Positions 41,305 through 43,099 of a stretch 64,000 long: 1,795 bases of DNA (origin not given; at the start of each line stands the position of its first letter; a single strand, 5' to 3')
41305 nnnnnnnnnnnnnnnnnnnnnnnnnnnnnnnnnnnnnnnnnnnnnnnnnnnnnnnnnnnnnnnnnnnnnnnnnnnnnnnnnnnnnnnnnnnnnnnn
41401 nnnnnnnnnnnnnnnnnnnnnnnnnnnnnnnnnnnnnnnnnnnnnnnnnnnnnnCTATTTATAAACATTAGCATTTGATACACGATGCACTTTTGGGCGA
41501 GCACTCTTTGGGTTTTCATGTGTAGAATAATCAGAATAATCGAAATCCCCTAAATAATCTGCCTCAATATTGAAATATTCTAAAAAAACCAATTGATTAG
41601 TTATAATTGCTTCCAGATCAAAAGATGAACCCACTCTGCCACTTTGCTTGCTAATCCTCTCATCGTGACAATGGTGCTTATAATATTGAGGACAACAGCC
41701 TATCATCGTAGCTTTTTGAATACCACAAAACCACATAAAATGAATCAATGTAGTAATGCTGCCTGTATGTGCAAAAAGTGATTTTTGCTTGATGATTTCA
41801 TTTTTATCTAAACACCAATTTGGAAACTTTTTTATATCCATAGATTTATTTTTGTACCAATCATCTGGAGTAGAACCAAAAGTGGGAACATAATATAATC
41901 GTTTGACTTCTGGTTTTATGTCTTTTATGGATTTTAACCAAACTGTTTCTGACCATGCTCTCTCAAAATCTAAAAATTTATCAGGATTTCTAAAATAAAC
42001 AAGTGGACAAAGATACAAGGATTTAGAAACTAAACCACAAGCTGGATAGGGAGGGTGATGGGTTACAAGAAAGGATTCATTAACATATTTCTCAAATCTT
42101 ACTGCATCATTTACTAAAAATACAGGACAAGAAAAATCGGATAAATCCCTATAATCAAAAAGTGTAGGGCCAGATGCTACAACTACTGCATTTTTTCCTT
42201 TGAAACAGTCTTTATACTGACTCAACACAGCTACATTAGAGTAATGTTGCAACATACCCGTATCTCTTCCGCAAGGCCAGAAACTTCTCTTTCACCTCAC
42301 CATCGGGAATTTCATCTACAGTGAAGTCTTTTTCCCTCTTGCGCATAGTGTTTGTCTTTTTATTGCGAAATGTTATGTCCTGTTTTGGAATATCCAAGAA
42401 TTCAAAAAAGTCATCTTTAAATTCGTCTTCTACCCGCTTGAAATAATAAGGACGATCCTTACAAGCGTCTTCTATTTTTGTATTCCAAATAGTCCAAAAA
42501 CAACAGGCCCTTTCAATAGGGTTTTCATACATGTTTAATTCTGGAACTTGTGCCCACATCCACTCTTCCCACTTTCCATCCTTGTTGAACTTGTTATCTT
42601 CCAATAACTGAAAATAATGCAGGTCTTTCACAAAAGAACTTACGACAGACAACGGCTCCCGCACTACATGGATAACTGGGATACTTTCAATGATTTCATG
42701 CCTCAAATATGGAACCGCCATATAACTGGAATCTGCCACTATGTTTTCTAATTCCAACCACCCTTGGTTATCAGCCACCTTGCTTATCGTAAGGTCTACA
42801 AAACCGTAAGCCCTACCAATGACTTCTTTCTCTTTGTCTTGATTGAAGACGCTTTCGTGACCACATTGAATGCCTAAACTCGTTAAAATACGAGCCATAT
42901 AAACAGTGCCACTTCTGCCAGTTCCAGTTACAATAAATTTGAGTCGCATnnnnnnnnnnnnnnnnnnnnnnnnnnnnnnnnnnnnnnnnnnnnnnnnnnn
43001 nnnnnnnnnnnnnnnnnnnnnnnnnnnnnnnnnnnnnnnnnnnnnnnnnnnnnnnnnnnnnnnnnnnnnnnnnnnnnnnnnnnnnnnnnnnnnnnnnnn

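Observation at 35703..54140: AT-rich glycan-synthesis and glycan-modification island lacking any flippase, polymerase or exporter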

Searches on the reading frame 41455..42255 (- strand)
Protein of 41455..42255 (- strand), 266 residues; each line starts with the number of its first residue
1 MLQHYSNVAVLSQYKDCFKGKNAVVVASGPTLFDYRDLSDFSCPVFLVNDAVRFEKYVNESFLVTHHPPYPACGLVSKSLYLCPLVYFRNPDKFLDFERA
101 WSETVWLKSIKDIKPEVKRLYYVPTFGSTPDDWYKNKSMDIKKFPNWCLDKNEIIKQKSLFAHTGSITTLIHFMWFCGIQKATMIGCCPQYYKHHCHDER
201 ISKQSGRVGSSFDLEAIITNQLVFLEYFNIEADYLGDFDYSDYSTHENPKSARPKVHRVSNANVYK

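Call 4: search_protein_families(library=pfam, max_evalue=0.01, proteins=[window:41455-42255:-])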
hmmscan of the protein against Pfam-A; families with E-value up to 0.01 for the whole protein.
window:41455-42255:- (266 aa): 0 families

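Call 15: search_protein_families(library=ncbifam, max_evalue=0.01, proteins=[window:41455-42255:-])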
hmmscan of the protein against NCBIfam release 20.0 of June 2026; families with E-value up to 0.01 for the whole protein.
window:41455-42255:- (266 aa): 0 families

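Call 32: search_solved_structures(query=window:41455-42255:-, max_evalue=10, show_alignments=2)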
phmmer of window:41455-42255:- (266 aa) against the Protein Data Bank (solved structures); distinct sequences matched with E-value up to 10: 0.

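Call 40: search_protein_families(library=phrogs, max_evalue=0.01, proteins=[window:41455-42255:-])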
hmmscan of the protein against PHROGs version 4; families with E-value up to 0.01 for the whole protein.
window:41455-42255:- (266 aa): 0 families

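Call 43: find_homologous_proteins(query=window:41455-42255:-, max_evalue=0.001)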
Query window:41455-42255:- (266 aa): 3 proteins with E <= 0.001 among 193 candidates.
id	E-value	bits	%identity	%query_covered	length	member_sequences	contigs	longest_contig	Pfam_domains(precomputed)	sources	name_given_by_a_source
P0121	3.1e-185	632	100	100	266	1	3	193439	-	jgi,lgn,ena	-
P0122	1.7e-62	229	47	85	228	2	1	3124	-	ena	-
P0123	1.0e-57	214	45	86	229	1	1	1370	-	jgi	jgi:hypothetical protein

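Call 54: search_protein_representatives(protein=window:41455-42255:-)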
Query: 266 residues. Proteins with E-value up to 0.001 (for the whole library): 89; up to 1e-10: 35; up to 1e-30: 6. The best 89 are listed.
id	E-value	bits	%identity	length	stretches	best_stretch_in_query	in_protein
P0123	3.3e-58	213.6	49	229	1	11-241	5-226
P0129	3.6e-54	200.4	44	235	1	11-238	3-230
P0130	8.0e-44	166.4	45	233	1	11-247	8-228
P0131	1.6e-41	158.8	41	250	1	10-239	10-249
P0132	2.1e-38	148.6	38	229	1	5-240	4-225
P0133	5.2e-37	144.1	48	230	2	127-236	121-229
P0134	3.1e-24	102.1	40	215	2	133-234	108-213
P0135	2.2e-22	96.1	36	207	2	96-234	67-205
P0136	7.1e-22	94.4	36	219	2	138-235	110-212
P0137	1.2e-20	90.3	36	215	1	11-232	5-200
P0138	6.4e-20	88.0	38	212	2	143-235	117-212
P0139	6.1e-19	84.8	32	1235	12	116-156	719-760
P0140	9.8e-17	77.6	42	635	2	12-84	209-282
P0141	1.3e-16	77.2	41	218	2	146-235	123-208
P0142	1.9e-15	73.4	42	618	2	7-70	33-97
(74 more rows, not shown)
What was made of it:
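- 41455..42255 (-): Maf/MptE-like, sialyltransferase-fold protein; candidate CMP-ulosonate transferase (266 aa). 89 representative homologues (call 54).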

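Call 56: search_protein_families(library=pfam, alignment_id=A3, max_evalue=0.01)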
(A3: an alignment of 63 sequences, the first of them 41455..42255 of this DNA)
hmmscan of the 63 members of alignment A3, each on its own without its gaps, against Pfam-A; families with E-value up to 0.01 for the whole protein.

A. member 1, window:41455-42255:- (266 aa): 0 families

B. families by the number of members that match (of 63 scanned): 17 families
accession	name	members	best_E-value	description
PF04488.21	Gly_transf_sug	16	3.9e-15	Glycosyltransferase sugar-binding region containing DXD motif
PF12919.13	TcdA_TcdB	13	1e-09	TcdA/TcdB catalytic glycosyltransferase domain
PF05704.18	Caps_synth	10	2.4e-07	Capsular polysaccharide synthesis protein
PF01973.23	MptE-like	7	0.00028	6-hydroxymethylpterin diphosphokinase MptE-like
PF03407.22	Nucleotid_trans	6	5.8e-07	Nucleotide-diphospho-sugar transferase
PF13578.12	Methyltransf_24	4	2.3e-19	Methyltransferase domain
PF05711.17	TylF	2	4.3e-05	Macrocin-O-methyltransferase (TylF)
PF13489.12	Methyltransf_23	1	1.5e-10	Methyltransferase domain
PF13103.11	TonB_2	1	1.4e-09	TonB C terminal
PF08241.18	Methyltransf_11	1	2.9e-07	Methyltransferase domain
PF21297.3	MID51-like_C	1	4.9e-07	Mitochondrial dynamics protein MID51-like, C-terminal domain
PF08003.17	Methyltransf_9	1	4.1e-06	Protein of unknown function (DUF1698)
PF13847.12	Methyltransf_31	1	0.00011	Methyltransferase domain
PF08242.18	Methyltransf_12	1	0.00025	Methyltransferase domain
PF13649.12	Methyltransf_25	1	0.00054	Methyltransferase domain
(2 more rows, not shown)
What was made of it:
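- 41455..42255 (-): Of 63 homologues scanned, 7 hit PF01973 weakly, and GT or MT domain families were matched in 6-16 and 4 members respectively (call 56).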

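Call 58: search_solved_structures(query=A3, max_evalue=10, show_alignments=3)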
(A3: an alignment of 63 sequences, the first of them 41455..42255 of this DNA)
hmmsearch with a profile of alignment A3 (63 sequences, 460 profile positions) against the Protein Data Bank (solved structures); distinct sequences matched with E-value up to 10: 40.
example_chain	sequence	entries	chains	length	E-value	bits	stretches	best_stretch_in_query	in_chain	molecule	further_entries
2vkd_A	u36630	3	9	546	2.8e-06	30.2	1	203-308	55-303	CYTOTOXIN L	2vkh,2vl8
7u2p_A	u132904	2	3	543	3.8e-06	29.7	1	221-301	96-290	Glucosyltransferase TcdA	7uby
4dmv_A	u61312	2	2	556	3.9e-06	29.7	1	221-301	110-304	Toxin A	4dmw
3srz_A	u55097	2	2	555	3.9e-06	29.7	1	221-301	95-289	Toxin A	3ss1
5uqk_A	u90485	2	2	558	4e-06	29.7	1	221-301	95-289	Toxin A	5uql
6rtg_A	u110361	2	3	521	7.8e-06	28.7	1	221-348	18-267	RTX toxin and Ca2+-binding protein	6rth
8x4j_A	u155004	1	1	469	8.7e-06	28.5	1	212-350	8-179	Subversion of eukaryotic traffic protein A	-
8x4k_A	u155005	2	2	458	3.9e-05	26.4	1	221-351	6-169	Subversion of eukaryotic traffic protein A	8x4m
4r04_A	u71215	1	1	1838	6.6e-05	25.6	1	221-301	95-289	Toxin A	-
7s0z_B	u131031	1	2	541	8e-05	25.4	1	207-319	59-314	Toxin B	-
6oq7_A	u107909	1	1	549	8e-05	25.4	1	218-319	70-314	Toxin B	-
8jb5_A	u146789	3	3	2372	9.5e-05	25.1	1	203-307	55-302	Cytotoxin-L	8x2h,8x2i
5vqm_A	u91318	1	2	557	0.00012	24.8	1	218-308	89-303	Toxin B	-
4mix_A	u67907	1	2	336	0.00013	24.6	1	188-383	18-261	Putative insecticidal toxin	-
7pog_A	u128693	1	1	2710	0.00016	24.3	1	221-301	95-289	Toxin A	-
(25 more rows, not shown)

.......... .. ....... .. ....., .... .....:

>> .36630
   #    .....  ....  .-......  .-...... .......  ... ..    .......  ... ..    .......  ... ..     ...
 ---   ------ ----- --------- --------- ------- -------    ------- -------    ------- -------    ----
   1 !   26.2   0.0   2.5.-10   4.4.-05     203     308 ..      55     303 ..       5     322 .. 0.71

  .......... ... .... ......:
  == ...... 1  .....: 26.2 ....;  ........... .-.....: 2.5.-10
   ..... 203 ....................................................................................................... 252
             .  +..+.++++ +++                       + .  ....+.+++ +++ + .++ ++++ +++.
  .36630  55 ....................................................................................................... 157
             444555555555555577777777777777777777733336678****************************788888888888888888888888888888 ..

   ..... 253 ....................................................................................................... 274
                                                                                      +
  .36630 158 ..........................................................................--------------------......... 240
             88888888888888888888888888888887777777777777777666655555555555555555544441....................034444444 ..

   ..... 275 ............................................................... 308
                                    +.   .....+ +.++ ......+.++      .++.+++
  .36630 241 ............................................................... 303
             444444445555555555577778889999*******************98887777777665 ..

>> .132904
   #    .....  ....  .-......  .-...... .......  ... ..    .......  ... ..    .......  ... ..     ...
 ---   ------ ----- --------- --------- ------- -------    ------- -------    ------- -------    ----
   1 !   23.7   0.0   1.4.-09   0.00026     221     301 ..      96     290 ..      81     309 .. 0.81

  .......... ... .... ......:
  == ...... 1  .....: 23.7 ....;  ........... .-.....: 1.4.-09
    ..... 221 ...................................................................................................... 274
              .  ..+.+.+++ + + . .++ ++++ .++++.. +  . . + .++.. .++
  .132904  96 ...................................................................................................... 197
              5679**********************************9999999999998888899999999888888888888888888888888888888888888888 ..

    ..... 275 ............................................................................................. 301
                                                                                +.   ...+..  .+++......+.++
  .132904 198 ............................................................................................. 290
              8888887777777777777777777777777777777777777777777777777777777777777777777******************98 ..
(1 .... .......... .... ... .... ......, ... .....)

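Call 59: predict_structure(alignment_id=A2)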
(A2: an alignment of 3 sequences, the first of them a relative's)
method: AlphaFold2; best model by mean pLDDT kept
length: 266 residues; sequences in the alignment: 3
mean_pLDDT: 64.9   pTM: 0.71
mean pLDDT of the five models: 64.9, 57.8, 54.1, 53.5, 42.7
residues with pLDDT >= 90: 33; 70-90: 85; 50-70: 70; < 50: 78
segments of 3 or more residues with pLDDT < 50: 1-6, 86-105, 107-111, 127-129, 198-211, 240-266
pLDDT, mean of each block of 10 residues (from residue 1): 48 90 85 84 86 79 66 57 51 40 46 61 55 54 74 84 73 93 85 56 41 65 86 74 38 36 30
secondary structure, 60 per line:
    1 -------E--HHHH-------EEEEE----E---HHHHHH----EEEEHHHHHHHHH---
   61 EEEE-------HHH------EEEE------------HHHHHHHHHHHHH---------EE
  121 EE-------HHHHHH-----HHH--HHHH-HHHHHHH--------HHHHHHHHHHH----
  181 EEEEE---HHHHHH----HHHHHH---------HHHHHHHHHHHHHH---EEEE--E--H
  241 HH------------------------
elements in order: H11-14 E22-26 H35-40 E45-48 H49-57 E61-64 E81-84 H97-109 E119-122 H130-135 H146-149 H151-157 H166-176 E181-185 H189-194 H199-204 H214-227 E231-234
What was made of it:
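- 41455..42255 (-): AF2 model pLDDT 64.9, pTM 0.71 (call 59).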

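Call 82: find_related_loci(query=A5, collection=genome_contigs, flank=8000)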
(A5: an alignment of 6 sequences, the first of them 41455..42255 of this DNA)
Query A5 (266 aa) in genome_contigs; peptide patterns used: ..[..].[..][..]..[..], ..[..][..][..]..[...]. (x = any residue, [..] = any of these).
23 stretches matched a pattern, but none encodes a relative of the query by tblastn (E <= 1e-3).

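Call 83: find_related_loci(query=A5, collection=viral_contigs, flank=10000)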
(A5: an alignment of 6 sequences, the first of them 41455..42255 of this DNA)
Query A5 (266 aa) in viral_contigs; peptide patterns used: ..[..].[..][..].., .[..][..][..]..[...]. (x = any residue, [..] = any of these).
51 stretches matched a pattern, but none encodes a relative of the query by tblastn (E <= 1e-3).

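Call 95: fold_search(model_id=the predicted structure, library=viral)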
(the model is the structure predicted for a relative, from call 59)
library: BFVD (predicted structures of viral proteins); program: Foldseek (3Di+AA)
matches with E <= 10: 625; with E <= 0.001: 7
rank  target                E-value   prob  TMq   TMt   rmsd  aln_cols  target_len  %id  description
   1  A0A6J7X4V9            4.0e-05  1.00  0.49  0.60   6.1       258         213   15  Uncharacterized protein [uncultured Caudovirales phage]
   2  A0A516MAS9            2.7e-04  1.00  0.45  0.53   5.3       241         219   11  (no name in the UniProt tables at hand)
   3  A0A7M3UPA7            5.8e-04  1.00  0.37  0.48   8.8       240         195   14  Uncharacterized protein [Pyramimonas orientalis virus]
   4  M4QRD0                6.2e-04  1.00  0.42  0.48   8.7       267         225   10  (no name in the UniProt tables at hand)
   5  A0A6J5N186            7.9e-04  1.00  0.40  0.57   7.4       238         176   13  Uncharacterized protein [uncultured Caudovirales phage]
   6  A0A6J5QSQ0            8.4e-04  1.00  0.43  0.46   6.8       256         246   15  Uncharacterized protein [uncultured Caudovirales phage]
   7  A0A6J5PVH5            1.0e-03  1.00  0.42  0.18   7.2       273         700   11  6-hydroxymethylpterin diphosphokinase MptE-like [uncultured Caudovirales phage]
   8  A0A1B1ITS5            1.2e-03  0.99  0.35  0.46  10.9       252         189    9  (no name in the UniProt tables at hand)
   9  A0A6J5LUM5            1.5e-03  0.99  0.41  0.40   9.9       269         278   12  Uncharacterized protein [uncultured Caudovirales phage]
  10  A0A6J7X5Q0            1.5e-03  0.99  0.44  0.19  10.0       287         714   12  Methyltransferase domain containing protein [uncultured Caudovirales phage]
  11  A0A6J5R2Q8            1.7e-03  0.99  0.42  0.30  12.5       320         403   10  Uncharacterized protein [uncultured Caudovirales phage]
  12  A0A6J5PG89            1.8e-03  1.00  0.48  0.43   6.8       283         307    9  6-hydroxymethylpterin diphosphokinase MptE-like [uncultured Caudovirales phage]
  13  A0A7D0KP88            2.3e-03  0.96  0.33  0.42   9.7       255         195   12  (no name in the UniProt tables at hand)
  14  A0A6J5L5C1            2.6e-03  1.00  0.47  0.25   7.8       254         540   10  6-hydroxymethylpterin diphosphokinase MptE-like [uncultured Caudovirales phage]
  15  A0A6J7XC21            2.6e-03  0.99  0.43  0.19   9.0       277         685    9  6-hydroxymethylpterin diphosphokinase MptE-like [uncultured Caudovirales phage]
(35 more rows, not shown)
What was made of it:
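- MptE/DUF115-like proteins are common among uncultured Caudovirales in BFVD (call 95).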

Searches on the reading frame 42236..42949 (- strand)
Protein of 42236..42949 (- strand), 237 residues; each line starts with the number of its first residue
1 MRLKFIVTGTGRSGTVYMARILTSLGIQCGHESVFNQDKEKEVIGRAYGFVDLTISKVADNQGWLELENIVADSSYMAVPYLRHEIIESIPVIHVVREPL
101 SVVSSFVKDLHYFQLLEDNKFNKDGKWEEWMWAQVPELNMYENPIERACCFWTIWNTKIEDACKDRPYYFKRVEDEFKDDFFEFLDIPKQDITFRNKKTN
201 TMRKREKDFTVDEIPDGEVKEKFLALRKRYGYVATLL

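Call 4: search_protein_families(library=pfam, max_evalue=0.01, proteins=[window:42236-42949:-])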
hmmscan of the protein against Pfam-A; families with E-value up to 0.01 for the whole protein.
window:42236-42949:- (237 aa): 1 family
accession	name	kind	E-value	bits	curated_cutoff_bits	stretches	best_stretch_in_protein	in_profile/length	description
PF13469.12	Sulfotransfer_3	-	0.0053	17.5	27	0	6-48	3-39/216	Sulfotransferase family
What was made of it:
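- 42236..42949 (-): Sulfotransferase-like P-loop protein (237 aa). PF13469, E = 0.0053, 17.5 bits, below the cut-off of 27 (call 4).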

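Call 15: search_protein_families(library=ncbifam, max_evalue=0.01, proteins=[window:42236-42949:-])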
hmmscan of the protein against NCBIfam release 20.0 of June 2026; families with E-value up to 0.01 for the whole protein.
window:42236-42949:- (237 aa): 0 families

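Call 40: search_protein_families(library=phrogs, max_evalue=0.01, proteins=[window:42236-42949:-])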
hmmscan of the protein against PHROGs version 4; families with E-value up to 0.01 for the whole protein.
window:42236-42949:- (237 aa): 1 family
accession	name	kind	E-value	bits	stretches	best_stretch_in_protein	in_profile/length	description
phrog_10855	-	other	0.0086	17.4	0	3-38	2-37/180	hydrolase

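Call 41: search_solved_structures(query=window:42236-42949:-, max_evalue=10, show_alignments=2)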
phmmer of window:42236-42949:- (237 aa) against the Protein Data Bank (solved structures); distinct sequences matched with E-value up to 10: 5.
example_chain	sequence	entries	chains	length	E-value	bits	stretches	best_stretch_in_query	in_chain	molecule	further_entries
1hey_A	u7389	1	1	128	0.13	14.9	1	2-83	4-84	CHEY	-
7upp_B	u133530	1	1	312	0.27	13.9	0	72-112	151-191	DHT03 protein B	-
1ymv_A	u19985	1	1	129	0.68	12.6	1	2-83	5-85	CHEY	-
2kzi_A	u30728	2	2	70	0.74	12.5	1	111-142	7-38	Engineered protein, ZHER2 Affibody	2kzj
7upp_A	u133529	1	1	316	1.1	11.9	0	72-109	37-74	DHT03 protein A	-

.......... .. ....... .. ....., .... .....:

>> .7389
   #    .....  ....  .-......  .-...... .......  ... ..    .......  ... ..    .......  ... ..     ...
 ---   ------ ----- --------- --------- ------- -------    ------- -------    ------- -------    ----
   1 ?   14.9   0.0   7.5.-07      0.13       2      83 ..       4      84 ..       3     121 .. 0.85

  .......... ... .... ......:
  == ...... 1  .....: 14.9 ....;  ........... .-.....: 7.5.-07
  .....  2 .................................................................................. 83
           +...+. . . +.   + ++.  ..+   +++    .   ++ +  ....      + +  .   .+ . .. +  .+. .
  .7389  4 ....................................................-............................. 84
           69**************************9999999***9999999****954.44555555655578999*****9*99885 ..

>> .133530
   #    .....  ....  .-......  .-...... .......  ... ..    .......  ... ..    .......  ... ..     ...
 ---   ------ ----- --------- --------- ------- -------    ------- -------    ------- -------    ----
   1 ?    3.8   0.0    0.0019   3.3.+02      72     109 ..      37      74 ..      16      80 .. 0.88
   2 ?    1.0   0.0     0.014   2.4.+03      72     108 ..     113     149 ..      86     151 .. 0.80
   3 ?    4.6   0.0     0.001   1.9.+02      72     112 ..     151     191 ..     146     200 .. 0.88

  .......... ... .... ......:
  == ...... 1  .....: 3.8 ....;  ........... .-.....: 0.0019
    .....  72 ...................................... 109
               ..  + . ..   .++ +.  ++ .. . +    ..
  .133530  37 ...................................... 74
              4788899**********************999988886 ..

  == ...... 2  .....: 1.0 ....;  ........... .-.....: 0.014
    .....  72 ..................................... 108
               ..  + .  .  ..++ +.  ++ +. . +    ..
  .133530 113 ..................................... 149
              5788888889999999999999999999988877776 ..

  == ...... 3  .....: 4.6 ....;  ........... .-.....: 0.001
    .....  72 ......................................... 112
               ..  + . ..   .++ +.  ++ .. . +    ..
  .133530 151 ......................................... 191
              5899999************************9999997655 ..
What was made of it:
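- On PAPS-dependent sulfotransferases: Only 17.5 bits against a cut-off of 27 for one of the two proteins (call 4), and no PDB match (call 41).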
